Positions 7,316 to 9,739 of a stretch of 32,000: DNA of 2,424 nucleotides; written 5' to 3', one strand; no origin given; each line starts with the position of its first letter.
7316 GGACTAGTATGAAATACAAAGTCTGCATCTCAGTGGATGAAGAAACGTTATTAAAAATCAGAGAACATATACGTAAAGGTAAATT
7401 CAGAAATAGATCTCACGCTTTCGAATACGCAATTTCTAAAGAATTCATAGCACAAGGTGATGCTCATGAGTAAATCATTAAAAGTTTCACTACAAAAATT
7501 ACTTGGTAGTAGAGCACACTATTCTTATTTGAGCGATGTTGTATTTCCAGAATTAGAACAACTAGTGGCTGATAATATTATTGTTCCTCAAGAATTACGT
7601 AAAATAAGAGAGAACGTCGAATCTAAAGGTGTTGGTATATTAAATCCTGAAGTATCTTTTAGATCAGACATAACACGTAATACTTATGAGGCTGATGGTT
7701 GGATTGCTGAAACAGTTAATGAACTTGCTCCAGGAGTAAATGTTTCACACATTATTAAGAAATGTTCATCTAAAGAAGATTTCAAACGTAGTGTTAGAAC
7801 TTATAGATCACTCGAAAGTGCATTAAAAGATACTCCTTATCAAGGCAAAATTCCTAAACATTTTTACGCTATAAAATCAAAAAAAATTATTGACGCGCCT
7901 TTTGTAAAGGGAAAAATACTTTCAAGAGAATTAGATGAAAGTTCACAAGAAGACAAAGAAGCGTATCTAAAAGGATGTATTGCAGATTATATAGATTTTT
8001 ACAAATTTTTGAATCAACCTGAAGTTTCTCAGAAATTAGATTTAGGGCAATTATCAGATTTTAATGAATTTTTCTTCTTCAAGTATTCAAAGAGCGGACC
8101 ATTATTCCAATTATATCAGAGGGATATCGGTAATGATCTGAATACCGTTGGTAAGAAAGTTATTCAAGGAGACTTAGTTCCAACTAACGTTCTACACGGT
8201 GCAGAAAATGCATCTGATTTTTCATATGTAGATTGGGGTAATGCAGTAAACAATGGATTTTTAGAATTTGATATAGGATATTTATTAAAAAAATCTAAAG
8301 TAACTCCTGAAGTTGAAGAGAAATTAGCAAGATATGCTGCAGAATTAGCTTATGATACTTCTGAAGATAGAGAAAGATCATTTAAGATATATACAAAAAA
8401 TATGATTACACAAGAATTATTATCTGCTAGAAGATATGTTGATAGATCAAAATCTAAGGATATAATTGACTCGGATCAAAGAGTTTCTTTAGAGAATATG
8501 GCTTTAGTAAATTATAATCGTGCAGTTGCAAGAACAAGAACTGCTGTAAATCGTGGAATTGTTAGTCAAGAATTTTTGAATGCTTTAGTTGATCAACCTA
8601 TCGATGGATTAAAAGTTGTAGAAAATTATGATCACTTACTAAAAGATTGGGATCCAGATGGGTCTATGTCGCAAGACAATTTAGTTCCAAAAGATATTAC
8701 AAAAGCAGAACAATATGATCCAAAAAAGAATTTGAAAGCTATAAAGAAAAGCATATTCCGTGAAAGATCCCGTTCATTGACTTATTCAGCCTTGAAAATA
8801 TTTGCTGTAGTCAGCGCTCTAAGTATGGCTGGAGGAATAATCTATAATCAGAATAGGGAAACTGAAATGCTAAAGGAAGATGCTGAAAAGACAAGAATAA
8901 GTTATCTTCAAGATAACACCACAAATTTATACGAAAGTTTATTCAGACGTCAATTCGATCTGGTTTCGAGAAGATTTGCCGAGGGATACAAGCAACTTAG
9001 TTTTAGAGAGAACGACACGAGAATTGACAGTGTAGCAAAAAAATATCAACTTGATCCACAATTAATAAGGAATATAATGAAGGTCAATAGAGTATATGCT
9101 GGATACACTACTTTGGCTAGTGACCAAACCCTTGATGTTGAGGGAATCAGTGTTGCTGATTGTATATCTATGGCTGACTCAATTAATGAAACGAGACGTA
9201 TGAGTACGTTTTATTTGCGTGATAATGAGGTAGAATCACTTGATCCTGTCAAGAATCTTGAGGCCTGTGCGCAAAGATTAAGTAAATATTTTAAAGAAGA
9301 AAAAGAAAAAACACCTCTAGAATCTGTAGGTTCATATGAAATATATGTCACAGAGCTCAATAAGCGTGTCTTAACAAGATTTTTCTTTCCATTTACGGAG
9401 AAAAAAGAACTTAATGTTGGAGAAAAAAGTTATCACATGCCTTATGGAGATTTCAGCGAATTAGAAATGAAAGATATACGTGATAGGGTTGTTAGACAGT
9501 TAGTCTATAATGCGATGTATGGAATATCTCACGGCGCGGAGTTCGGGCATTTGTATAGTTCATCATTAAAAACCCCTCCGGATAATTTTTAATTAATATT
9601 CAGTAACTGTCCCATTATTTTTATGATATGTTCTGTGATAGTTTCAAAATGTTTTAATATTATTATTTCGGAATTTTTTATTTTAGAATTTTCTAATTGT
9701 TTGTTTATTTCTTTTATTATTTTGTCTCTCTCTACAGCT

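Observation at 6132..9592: Translationally coupled three-gene module: fold-II PLP enzyme, 49-aa RHH protein and a membrane-spanning kinase-like protein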

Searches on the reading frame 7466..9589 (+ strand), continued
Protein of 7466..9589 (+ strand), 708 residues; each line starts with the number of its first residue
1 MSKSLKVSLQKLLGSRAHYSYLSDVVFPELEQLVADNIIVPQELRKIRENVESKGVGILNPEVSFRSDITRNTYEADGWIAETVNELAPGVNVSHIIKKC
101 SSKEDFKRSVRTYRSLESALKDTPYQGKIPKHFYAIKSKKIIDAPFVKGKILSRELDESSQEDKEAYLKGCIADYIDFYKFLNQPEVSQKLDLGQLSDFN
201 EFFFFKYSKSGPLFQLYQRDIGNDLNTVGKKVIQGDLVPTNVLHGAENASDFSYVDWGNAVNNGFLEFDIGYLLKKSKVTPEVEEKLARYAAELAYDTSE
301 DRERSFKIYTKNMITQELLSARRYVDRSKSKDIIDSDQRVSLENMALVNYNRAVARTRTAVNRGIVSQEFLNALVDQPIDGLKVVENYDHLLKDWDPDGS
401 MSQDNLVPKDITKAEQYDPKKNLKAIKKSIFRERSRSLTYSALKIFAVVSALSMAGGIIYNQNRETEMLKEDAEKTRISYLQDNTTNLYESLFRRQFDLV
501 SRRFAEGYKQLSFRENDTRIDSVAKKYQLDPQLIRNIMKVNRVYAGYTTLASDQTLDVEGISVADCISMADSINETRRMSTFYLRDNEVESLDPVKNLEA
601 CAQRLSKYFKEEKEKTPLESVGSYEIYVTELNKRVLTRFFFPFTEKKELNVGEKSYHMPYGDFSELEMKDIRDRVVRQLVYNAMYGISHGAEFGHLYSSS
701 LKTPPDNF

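Call 75: find_encoding_contigs(protein=P0077, flank=4000, max_places=1)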
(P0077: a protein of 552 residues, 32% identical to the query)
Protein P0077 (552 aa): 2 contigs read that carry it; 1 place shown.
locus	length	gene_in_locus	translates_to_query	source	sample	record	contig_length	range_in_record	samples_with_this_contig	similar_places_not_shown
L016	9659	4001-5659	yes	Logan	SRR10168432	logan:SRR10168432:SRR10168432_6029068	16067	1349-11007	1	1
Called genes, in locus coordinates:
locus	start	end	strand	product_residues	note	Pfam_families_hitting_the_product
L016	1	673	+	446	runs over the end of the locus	PF07992:Pyr_redox_2, PF13434:Lys_Orn_oxgnase (faint), PF13738:Pyr_redox_3, PF00070:Pyr_redox, PF02852:Pyr_redox_dim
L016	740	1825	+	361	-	PF13433:Peripla_BP_5, PF13458:Peripla_BP_6, PF01094:ANF_receptor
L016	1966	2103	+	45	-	-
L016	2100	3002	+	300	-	PF13369:Transglut_core2 (weak), PF13414:TPR_11, PF13432:TPR_16, PF00515:TPR_1, PF13414:TPR_11, PF00515:TPR_1, PF13371:TPR_9, PF13414:TPR_11, +12 more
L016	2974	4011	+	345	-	PF02729:OTCace_N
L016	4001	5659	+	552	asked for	PF00069:Pkinase, PF07714:PK_Tyr_Ser-Thr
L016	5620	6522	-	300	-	PF04014:MazE_antitoxin (weak)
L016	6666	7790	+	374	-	PF04348:LppC, PF13433:Peripla_BP_5, PF13458:Peripla_BP_6, PF01094:ANF_receptor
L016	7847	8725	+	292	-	PF02653:BPD_transp_2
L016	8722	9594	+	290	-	PF02653:BPD_transp_2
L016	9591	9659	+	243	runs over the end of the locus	PF13175:AAA_15 (weak), PF02463:SMC_N, PF13555:AAA_29 (weak), PF00005:ABC_tran, PF13304:AAA_21, PF12399:BCA_ABC_TP_C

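Call 78: search_protein_families(library=pfam, proteins=[L015:3807-4001:+, L016:1966-2100:+, L016:2100-2999:+, L016:2974-4008:+, L015:2703-3698:+], max_evalue=1)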
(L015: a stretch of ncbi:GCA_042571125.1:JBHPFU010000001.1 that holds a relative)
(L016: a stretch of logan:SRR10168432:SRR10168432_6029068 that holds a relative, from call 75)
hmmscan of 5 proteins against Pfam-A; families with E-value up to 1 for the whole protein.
L015:3807-4001:+ (65 aa): 1 family
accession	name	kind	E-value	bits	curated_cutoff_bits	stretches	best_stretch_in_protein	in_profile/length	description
PF04014.23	MazE_antitoxin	-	0.14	12.5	24.7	1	18-42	10-33/48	Antidote-toxin recognition MazE, bacterial antitoxin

L016:1966-2100:+ (45 aa): 2 families
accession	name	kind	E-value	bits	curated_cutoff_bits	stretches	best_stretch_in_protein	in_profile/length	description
PF01402.27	RHH_1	-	0.012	16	20.5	1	5-42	2-38/39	Ribbon-helix-helix protein, copG family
PF13463.12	HTH_27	-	0.091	13.5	22.2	1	27-43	30-45/68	Winged helix DNA-binding domain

L016:2100-2999:+ (300 aa): 23 families
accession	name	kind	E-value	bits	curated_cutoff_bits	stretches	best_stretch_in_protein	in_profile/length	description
PF00515.34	TPR_1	-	7.4e-32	108.3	27.8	4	227-260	1-34/34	Tetratricopeptide repeat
PF13414.12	TPR_11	-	5e-29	100.2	26.8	3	171-205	6-40/42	TPR repeat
PF07719.23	TPR_2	-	9.5e-25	85.1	27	3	227-260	1-34/34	Tetratricopeptide repeat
PF13181.12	TPR_8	-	4.5e-22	76.7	25.7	3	227-260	1-34/34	Tetratricopeptide repeat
PF13432.12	TPR_16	-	7.9e-18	65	32.7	2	170-225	8-63/65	Tetratricopeptide repeat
PF13431.12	TPR_17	-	2.3e-16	59.1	24.4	3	216-246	2-32/34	Tetratricopeptide repeat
PF13371.12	TPR_9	-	3.2e-16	59.5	35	2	238-287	6-55/73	Tetratricopeptide repeat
PF13424.12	TPR_12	-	2e-13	50.7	30.1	3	193-256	3-74/77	Tetratricopeptide repeat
PF13428.12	TPR_14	-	3.9e-11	42.9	23.5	3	229-269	3-43/44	Tetratricopeptide repeat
PF14559.12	TPR_19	-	6.4e-08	33.2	25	3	207-263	5-61/68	Tetratricopeptide repeat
PF13369.12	Transglut_core2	-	2.8e-06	27.4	23.5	1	25-112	4-100/155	Transglutaminase-like superfamily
PF13174.12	TPR_6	-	2e-05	25.4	26.3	0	229-259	2-32/33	Tetratricopeptide repeat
PF24575.1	TPR_Slam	-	5.5e-05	24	35.2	1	200-247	54-101/104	Surface lipoprotein assembly modifier, N-terminal TPR repeats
PF10516.15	SHNi-TPR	-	0.00026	20.9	21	0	241-256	15-30/38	SHNi-TPR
PF13429.12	TPR_15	-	0.00029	20.8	26.2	1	157-194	144-181/280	Tetratricopeptide repeat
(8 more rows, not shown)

L016:2974-4008:+ (345 aa): 2 families
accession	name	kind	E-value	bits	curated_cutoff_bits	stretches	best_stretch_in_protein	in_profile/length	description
PF02729.26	OTCace_N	-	1.2e-30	107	29.9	1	4-144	1-146/148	Aspartate/ornithine carbamoyltransferase, carbamoyl-P binding domain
PF00185.30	OTCace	-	9.1e-05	23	29.4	0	282-338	101-156/157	Aspartate/ornithine carbamoyltransferase, Asp/Orn binding domain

L015:2703-3698:+ (332 aa): 2 families
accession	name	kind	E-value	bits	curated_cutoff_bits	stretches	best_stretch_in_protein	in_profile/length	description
PF04014.23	MazE_antitoxin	-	2.3e-08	34.3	24.7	1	6-55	1-45/48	Antidote-toxin recognition MazE, bacterial antitoxin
PF01895.24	PhoU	-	0.077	13.8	23.5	1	160-223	2-62/89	PhoU domain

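Call 109: fold_search(model_id=the predicted structure, library=viral)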
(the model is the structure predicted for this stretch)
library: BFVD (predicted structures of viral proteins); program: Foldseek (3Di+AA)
matches with E <= 10: 300; with E <= 0.001: 10
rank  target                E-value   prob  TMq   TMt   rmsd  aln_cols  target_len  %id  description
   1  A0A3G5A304            4.7e-05  1.00  0.26  0.45   9.4       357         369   12  Aminoglycoside phosphotransferase domain-containing protein [Harvfovirus sp.]
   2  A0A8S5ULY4            6.6e-05  1.00  0.27  0.41   5.6       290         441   12  NTP transferase [Myoviridae sp. ctCo31]
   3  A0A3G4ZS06            7.3e-05  1.00  0.27  0.51   5.4       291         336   14  Choline/ethanolamine kinase [Terrestrivirus sp.]
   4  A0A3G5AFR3            1.5e-04  1.00  0.18  0.26  29.9       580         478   12  Protein kinase domain-containing protein [Solivirus sp.]
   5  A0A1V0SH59            2.8e-04  0.99  0.17  0.13  23.5       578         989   12  Serine/threonine protein kinase [Hokovirus HKV1]
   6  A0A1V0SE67            3.5e-04  1.00  0.24  0.27   5.9       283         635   13  Nucleotidyl transferase domain-containing protein [Indivirus ILV1]
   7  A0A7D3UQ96            5.0e-04  1.00  0.25  0.56   7.0       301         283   13  Euykaryotic ethanolamine kinase [Fadolivirus FV1/VV64]
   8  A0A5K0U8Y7            6.6e-04  0.99  0.17  0.27  27.7       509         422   10  Serine/threonine-protein kinase [Yasminevirus sp. GU-2018]
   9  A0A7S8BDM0            9.4e-04  0.97  0.17  0.16  28.6       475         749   12  Ser/Thr protein kinase [Medusavirus stheno T3]
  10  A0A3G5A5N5            9.8e-04  1.00  0.20  0.29  23.1       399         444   12  Putative serine/threonine-protein kinase pim-2-like protein [Harvfovirus sp.]
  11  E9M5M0                1.1e-03  1.00  0.16  0.23  24.8       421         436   11  Kinase [Cricetid gammaherpesvirus 2]
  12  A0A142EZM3            1.8e-03  1.00  0.25  0.30  10.0       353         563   13  (no name in the UniProt tables at hand)
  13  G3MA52                2.1e-03  1.00  0.26  0.46   9.4       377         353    8  Gp311 [Bacillus phage G]
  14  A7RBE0                2.7e-03  1.00  0.16  0.35  12.6       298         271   12  (no name in the UniProt tables at hand)
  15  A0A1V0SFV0            2.7e-03  0.96  0.13  0.27  20.4       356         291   13  Serine/threonine protein kinase [Hokovirus HKV1]
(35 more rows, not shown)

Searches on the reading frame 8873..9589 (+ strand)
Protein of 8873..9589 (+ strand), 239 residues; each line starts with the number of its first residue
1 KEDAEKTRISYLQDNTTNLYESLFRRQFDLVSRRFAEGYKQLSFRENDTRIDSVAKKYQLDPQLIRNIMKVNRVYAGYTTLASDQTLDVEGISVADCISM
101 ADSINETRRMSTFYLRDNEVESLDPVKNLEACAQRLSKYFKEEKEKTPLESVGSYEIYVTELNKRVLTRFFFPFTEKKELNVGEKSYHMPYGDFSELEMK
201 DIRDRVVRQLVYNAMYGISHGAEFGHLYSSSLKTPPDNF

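Call 57: search_solved_structures(query=A7, max_evalue=1, show_alignments=4)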
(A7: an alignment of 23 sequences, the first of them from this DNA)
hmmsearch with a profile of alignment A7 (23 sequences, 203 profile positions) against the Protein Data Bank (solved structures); distinct sequences matched with E-value up to 1: 5.
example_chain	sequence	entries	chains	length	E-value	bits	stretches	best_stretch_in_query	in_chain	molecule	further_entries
9vi7_A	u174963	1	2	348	5.8e-05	25.9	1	35-152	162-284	lytic transglycosylase c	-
9b45_a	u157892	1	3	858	0.023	17.4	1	73-148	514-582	gp41 Tape measure protein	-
4c5f_A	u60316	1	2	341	0.035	16.8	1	39-129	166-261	MEMBRANE-BOUND LYTIC MUREIN TRANSGLYCOSYLASE C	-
4cfo_A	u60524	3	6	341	0.042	16.5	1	39-129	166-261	MLTC | MEMBRANE-BOUND LYTIC MUREIN TRANSGLYCOSYLASE C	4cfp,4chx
8fmw_U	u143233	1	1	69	0.19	14.4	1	109-166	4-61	30S ribosomal protein S21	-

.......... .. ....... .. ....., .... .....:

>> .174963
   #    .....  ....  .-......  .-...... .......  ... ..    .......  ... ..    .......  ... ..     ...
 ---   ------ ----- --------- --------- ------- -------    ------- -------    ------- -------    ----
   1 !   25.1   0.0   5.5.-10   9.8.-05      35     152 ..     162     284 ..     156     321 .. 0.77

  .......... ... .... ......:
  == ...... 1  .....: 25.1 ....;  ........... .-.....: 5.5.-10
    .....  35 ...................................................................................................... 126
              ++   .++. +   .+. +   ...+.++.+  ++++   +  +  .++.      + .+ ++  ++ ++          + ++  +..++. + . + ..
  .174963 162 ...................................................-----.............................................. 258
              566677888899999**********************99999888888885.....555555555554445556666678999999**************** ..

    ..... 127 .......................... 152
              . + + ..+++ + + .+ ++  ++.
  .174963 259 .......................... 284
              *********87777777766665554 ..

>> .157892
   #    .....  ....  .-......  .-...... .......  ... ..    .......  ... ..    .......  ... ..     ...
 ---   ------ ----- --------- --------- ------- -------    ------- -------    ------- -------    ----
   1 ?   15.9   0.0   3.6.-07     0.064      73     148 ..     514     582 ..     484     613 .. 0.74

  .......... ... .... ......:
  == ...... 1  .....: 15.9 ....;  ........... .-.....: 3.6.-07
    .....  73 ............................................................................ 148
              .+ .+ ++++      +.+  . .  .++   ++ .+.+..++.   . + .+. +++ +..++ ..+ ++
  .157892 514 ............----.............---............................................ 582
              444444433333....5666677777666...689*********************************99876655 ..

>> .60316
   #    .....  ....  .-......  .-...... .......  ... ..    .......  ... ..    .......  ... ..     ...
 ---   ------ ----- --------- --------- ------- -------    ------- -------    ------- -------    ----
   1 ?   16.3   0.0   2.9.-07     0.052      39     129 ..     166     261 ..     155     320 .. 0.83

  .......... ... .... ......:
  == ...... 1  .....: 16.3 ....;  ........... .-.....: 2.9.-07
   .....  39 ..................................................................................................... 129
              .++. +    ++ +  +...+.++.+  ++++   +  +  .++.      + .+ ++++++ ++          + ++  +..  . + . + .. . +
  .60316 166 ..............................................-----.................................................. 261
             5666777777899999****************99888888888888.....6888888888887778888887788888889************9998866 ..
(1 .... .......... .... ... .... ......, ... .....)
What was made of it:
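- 8978..9589 (+): C-terminal SLT (lytic transglycosylase, GH23)-like domain, predicted to lie outside the cell, with the catalytic Glu replaced by Asn541 (codon 9086-9088). In these alignments the family's 'vNr' aligns to MltC 'I/T-E-S' (call 57).
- On SLT lytic transglycosylases (PF01464, GH23): The C-terminal profile finds the MltC-type enzyme 9vi7 at E=5.8e-5, with further SLT proteins at 0.02-0.04 (call 57).
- The outer domain is related to peptidoglycan-cleaving enzymes (call 57).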
